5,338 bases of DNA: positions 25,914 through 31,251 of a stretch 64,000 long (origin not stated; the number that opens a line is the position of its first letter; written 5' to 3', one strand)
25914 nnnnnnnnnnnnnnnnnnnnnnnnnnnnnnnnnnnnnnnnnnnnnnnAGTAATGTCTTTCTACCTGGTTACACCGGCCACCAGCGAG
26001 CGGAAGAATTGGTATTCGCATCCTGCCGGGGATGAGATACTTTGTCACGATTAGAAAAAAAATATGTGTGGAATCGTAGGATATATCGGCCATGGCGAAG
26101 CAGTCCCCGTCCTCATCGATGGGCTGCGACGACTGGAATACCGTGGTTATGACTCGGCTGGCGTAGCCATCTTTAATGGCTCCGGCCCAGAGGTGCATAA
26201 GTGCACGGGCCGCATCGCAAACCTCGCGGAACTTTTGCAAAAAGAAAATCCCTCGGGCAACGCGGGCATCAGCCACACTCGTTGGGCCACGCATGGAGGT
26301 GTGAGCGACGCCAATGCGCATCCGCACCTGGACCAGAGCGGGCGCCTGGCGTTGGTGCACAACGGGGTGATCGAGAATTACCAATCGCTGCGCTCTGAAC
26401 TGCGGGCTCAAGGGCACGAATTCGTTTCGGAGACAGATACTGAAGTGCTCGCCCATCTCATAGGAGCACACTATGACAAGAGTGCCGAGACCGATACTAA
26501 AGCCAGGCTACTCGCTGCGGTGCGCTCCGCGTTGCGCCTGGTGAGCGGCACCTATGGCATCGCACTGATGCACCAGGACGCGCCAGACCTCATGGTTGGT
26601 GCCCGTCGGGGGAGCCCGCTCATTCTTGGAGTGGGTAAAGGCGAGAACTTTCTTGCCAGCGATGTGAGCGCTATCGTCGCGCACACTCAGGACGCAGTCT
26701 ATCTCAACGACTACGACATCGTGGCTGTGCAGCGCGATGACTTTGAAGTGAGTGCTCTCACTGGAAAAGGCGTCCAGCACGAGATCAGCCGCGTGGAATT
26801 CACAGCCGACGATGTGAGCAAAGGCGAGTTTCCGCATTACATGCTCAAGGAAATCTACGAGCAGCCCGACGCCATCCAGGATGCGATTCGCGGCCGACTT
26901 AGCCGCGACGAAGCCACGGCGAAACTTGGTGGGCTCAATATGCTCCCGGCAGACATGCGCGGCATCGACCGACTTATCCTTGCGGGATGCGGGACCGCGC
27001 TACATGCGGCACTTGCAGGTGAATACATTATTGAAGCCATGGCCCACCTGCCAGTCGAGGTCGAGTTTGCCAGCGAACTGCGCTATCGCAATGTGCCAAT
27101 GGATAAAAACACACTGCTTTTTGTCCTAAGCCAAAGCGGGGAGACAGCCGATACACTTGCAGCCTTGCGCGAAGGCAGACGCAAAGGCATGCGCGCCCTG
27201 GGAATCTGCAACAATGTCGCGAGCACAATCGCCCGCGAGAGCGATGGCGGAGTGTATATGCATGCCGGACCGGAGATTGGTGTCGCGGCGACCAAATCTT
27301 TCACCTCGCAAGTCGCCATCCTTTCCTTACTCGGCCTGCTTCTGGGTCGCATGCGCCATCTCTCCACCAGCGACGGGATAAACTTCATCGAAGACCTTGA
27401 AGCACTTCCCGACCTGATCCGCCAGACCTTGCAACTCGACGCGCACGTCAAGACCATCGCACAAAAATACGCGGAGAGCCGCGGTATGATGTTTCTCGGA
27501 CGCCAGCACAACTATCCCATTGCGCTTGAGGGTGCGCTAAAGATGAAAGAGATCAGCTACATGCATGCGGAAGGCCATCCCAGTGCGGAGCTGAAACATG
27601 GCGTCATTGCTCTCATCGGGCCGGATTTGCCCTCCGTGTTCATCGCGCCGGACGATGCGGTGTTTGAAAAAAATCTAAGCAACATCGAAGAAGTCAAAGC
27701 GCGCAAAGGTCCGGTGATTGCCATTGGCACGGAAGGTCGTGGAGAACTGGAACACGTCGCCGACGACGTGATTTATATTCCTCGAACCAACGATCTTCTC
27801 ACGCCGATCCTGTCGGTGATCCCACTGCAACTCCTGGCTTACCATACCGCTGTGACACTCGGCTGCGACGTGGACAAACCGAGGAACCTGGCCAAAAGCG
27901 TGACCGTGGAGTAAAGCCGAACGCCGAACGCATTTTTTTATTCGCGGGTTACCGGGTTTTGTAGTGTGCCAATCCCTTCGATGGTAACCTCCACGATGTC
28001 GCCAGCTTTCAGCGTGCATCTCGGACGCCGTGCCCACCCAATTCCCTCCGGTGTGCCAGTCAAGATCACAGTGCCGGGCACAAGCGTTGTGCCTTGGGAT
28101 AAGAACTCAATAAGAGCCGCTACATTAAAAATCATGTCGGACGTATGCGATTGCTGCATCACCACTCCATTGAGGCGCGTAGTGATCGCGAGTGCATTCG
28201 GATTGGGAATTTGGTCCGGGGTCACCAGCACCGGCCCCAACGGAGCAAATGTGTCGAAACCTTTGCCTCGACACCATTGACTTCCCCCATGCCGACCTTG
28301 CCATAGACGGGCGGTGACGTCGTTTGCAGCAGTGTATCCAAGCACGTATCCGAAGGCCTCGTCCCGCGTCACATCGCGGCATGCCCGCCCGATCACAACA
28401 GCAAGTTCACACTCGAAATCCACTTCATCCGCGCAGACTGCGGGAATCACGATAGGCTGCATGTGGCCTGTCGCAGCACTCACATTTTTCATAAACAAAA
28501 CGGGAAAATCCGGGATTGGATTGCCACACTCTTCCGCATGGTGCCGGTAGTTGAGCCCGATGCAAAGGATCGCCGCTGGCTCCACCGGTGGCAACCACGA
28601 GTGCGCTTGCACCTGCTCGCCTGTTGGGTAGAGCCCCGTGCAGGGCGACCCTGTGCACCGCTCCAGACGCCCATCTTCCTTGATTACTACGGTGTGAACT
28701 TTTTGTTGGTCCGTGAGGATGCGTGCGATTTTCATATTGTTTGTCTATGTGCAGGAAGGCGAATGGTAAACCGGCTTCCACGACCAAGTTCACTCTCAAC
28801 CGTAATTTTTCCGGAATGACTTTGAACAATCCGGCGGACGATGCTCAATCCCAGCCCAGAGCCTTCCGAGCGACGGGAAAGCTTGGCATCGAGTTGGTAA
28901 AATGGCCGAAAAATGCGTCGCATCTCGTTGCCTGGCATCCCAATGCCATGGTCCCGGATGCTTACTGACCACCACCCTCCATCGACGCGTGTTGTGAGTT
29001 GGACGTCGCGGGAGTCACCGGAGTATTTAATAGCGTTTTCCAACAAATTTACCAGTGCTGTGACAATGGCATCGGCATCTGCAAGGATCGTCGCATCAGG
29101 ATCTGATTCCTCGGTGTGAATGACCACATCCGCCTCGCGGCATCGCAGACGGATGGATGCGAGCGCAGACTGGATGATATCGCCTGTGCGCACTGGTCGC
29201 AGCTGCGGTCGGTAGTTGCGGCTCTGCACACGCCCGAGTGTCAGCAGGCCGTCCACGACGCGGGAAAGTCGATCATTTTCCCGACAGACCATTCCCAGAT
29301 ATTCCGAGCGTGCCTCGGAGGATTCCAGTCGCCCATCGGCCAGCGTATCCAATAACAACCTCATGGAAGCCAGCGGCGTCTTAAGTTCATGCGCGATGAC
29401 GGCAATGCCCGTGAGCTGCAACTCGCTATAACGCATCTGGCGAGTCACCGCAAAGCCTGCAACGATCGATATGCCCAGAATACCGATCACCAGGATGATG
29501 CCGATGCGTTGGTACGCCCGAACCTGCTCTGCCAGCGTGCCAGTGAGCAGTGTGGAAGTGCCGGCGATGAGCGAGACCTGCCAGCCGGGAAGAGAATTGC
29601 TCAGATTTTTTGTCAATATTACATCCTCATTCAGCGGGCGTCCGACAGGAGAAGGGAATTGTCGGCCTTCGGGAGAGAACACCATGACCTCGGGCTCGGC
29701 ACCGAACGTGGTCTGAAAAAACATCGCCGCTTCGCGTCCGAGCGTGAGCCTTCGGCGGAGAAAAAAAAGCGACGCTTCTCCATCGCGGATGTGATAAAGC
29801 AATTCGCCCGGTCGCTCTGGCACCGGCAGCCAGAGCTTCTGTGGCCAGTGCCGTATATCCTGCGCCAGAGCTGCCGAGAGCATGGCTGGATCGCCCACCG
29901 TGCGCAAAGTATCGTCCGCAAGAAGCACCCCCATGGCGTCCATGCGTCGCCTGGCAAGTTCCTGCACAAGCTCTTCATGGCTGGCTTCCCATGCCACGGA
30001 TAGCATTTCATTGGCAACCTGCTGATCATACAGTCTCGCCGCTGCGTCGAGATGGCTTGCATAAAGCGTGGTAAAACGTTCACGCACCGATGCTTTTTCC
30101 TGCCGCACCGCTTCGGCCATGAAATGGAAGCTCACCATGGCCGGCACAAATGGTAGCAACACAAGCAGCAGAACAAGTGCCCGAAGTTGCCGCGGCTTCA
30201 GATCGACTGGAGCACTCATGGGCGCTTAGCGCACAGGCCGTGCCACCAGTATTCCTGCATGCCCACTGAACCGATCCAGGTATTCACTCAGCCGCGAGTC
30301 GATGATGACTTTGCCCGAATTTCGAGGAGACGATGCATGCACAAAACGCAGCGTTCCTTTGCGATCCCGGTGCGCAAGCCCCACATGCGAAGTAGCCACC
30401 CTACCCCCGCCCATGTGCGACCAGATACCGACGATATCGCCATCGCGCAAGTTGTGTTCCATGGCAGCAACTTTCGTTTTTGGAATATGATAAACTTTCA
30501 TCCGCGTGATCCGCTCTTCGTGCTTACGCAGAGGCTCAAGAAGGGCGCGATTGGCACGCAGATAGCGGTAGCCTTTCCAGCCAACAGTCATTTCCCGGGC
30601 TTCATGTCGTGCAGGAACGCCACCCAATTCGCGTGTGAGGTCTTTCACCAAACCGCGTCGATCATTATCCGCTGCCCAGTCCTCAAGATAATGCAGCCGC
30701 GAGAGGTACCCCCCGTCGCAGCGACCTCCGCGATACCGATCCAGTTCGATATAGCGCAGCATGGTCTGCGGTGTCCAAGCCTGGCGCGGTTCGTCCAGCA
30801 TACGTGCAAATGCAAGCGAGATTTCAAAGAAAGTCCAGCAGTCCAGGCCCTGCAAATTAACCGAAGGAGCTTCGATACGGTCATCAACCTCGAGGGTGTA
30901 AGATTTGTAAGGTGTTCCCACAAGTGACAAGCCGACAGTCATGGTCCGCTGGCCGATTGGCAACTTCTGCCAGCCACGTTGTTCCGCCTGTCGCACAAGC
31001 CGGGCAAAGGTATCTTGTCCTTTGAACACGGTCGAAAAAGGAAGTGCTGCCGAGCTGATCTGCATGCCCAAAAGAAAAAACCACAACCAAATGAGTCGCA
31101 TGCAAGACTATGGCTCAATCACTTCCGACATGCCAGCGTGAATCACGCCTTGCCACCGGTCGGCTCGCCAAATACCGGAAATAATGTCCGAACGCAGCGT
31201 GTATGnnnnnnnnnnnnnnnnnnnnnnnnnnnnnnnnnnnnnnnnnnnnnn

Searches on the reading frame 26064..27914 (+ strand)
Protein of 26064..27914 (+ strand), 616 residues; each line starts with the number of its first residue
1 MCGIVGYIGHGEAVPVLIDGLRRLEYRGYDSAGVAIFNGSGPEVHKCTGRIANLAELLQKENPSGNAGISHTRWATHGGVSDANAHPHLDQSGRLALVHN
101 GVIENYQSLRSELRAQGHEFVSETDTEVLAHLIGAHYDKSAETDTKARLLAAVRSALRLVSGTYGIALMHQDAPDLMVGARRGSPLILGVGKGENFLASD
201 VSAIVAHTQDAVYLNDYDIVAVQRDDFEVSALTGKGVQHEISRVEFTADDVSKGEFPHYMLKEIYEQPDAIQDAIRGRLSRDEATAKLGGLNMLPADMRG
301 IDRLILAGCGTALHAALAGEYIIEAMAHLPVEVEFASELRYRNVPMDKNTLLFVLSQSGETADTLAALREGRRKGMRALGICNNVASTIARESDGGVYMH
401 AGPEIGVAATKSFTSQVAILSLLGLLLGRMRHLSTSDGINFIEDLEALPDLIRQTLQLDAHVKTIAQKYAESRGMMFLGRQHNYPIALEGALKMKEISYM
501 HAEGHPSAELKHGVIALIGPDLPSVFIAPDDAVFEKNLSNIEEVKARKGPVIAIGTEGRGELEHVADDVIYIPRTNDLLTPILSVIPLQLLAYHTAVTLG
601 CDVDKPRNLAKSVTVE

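Call 42: search_protein_families(library=pfam, proteins=[window:26064-27914:+], max_evalue=0.001)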
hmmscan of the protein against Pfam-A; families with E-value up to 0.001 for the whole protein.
window:26064-27914:+ (616 aa): 4 families
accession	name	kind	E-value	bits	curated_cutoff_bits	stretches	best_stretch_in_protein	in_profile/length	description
PF01380.27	SIS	-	7.7e-53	178.2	25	2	301-423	5-128/131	SIS domain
PF13522.11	GATase_6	-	1.8e-18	67.2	27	1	65-171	10-99/130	Glutamine amidotransferase domain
PF13537.11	GATase_7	-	1.3e-13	51.5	25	1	80-205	8-122/123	Glutamine amidotransferase domain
PF13230.11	GATase_4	-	1.8e-06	27.5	23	1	33-146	37-151/272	Glutamine amidotransferases class-II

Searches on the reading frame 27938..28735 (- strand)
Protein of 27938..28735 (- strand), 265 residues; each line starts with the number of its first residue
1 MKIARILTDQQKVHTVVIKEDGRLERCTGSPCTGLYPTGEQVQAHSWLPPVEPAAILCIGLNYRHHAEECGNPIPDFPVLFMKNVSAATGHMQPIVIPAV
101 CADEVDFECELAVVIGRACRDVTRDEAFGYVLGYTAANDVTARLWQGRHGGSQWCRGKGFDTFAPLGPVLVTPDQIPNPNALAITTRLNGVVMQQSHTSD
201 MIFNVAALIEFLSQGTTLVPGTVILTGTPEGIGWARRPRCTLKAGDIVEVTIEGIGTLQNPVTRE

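Call 100: search_protein_families(library=pfam, proteins=[window:27938-28735:-], max_evalue=0.0001)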
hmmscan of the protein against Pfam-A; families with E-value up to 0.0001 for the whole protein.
window:27938-28735:- (265 aa): 1 family
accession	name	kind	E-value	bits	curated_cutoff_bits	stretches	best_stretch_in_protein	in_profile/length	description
PF01557.24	FAA_hydrolase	-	2.2e-78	263.3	23.9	1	56-262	2-213/214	Fumarylacetoacetate (FAA) hydrolase C-terminal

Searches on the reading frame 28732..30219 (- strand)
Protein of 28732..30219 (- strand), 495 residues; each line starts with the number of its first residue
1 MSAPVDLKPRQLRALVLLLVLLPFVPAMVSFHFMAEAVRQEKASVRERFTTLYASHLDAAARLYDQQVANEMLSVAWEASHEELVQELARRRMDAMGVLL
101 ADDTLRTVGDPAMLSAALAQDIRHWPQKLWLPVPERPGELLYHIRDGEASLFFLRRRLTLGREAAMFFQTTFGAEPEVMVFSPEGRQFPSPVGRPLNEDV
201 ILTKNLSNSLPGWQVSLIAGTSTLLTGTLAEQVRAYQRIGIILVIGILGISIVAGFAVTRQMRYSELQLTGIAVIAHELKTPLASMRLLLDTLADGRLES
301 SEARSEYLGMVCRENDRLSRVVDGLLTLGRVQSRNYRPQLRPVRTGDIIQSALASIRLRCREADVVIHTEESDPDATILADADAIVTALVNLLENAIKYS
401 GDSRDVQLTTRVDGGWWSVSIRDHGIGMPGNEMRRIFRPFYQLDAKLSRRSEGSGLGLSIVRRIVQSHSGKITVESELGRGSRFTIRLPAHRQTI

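Call 42: search_protein_families(library=pfam, proteins=[window:28732-30219:-], max_evalue=0.001)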
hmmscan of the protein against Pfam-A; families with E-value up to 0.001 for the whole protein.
window:28732-30219:- (495 aa): 3 families
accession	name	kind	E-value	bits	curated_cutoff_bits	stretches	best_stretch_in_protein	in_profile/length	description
PF02518.31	HATPase_c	-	1.1e-29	103.5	26.4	1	381-491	2-110/111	Histidine kinase-, DNA gyrase B-, and HSP90-like ATPase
PF00512.31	HisKA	-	2.5e-13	50.3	26.9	1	272-333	6-65/66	His Kinase A (phospho-acceptor) domain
PF13581.12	HATPase_c_2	-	0.00088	19.7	27.4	0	381-468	28-112/127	Histidine kinase-like ATPase domain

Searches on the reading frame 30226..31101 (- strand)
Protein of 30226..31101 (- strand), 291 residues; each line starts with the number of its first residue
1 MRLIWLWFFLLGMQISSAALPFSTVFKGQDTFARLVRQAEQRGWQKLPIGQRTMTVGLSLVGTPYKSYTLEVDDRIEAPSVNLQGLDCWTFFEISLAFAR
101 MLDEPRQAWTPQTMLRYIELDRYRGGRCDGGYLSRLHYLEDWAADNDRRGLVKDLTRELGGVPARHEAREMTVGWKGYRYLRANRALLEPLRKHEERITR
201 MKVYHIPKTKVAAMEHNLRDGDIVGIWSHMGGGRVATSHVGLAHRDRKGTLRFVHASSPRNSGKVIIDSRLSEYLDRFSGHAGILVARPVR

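Call 100: search_protein_families(library=pfam, proteins=[window:30226-31101:-], max_evalue=0.0001)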
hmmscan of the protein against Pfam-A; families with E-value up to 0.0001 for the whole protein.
window:30226-31101:- (291 aa): 1 family
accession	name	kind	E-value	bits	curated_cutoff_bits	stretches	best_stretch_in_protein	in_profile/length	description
PF07313.18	AmiA-like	-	2.7e-31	109.1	27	1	56-277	2-198/202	N-acetylmuramoyl-L-alanine amidase-like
